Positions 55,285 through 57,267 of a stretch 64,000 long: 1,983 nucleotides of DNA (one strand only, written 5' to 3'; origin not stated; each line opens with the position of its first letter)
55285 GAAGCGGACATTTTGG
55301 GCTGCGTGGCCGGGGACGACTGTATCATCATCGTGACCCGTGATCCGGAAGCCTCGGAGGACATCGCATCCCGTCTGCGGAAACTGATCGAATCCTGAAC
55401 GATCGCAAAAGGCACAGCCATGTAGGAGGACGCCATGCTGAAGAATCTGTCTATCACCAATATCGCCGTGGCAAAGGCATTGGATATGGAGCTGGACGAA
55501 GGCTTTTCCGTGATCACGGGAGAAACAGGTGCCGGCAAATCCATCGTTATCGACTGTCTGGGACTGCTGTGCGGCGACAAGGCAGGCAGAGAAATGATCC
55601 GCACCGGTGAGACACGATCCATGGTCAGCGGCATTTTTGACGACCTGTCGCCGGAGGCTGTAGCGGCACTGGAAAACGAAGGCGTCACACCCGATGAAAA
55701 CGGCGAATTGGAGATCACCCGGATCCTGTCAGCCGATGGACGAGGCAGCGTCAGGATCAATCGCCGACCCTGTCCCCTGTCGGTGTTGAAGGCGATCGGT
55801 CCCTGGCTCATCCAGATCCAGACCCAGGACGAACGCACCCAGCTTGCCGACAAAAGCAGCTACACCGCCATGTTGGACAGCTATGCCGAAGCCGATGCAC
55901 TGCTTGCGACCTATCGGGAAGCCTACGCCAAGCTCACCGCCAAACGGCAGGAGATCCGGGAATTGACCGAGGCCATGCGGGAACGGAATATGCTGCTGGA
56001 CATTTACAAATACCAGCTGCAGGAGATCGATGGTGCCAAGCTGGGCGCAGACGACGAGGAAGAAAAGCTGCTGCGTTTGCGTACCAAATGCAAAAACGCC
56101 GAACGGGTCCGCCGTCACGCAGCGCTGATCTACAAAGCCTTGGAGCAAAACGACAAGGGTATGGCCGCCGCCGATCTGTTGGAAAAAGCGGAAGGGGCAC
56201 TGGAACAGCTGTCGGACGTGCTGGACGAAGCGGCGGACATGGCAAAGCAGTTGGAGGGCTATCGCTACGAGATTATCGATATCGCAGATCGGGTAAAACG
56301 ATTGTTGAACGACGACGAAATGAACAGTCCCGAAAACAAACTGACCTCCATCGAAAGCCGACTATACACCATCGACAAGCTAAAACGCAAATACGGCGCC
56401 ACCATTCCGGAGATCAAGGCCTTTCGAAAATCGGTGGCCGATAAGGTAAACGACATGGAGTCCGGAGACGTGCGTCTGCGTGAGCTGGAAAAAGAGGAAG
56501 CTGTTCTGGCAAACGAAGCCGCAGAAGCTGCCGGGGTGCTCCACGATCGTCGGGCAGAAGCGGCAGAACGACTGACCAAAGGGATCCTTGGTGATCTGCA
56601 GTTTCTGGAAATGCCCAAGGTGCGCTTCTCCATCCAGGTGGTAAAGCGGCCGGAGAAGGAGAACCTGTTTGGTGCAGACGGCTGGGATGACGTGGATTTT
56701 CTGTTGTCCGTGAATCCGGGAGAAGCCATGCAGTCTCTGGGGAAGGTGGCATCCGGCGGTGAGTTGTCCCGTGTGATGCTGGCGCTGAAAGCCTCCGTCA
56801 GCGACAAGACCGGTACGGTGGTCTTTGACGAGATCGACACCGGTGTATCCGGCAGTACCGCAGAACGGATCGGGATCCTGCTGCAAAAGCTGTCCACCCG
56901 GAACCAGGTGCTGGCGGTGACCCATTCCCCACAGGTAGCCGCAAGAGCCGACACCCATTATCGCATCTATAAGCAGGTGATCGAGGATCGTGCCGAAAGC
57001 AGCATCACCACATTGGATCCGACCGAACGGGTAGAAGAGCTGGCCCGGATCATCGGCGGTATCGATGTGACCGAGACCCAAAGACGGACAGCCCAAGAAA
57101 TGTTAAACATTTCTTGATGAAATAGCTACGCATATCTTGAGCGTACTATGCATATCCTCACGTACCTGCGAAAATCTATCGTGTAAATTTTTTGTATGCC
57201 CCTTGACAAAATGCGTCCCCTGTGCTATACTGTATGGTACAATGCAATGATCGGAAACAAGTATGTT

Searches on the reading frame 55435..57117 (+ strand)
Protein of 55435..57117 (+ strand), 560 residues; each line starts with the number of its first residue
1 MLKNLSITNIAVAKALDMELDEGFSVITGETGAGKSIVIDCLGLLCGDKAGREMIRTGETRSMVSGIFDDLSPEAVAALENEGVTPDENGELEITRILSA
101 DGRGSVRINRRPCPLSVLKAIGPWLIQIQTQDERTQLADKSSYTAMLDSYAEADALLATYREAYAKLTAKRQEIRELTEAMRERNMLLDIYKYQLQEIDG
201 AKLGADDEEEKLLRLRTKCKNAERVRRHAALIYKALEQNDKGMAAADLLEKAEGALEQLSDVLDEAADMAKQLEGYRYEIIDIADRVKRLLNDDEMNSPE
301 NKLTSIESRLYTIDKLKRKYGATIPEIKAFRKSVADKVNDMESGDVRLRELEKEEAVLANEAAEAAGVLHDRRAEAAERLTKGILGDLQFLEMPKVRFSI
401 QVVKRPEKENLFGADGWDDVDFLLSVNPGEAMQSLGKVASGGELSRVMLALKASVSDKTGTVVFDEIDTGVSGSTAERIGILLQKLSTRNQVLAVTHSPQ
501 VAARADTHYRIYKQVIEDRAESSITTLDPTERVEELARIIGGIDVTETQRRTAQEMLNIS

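Call 74: search_protein_families(library=pfam, proteins=[window:55435-57117:+], max_evalue=0.001)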
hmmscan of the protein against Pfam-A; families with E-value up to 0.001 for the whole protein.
window:55435-57117:+ (560 aa): 4 families
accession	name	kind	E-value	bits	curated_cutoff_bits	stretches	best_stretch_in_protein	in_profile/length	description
PF02463.25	SMC_N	-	2.1e-17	63.8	40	1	2-514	2-214/220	RecF/RecN/SMC N terminal domain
PF13304.12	AAA_21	-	2.6e-09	38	27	1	455-501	255-302/304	AAA domain, putative AbiEii toxin, Type IV TA system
PF13476.12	AAA_23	-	7.4e-08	33.7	27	1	5-307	2-197/201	AAA domain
PF16515.11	HIP1_clath_bdg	-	0.00011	23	28.8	1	261-358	3-99/99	Clathrin-binding domain of Huntingtin-interacting protein 1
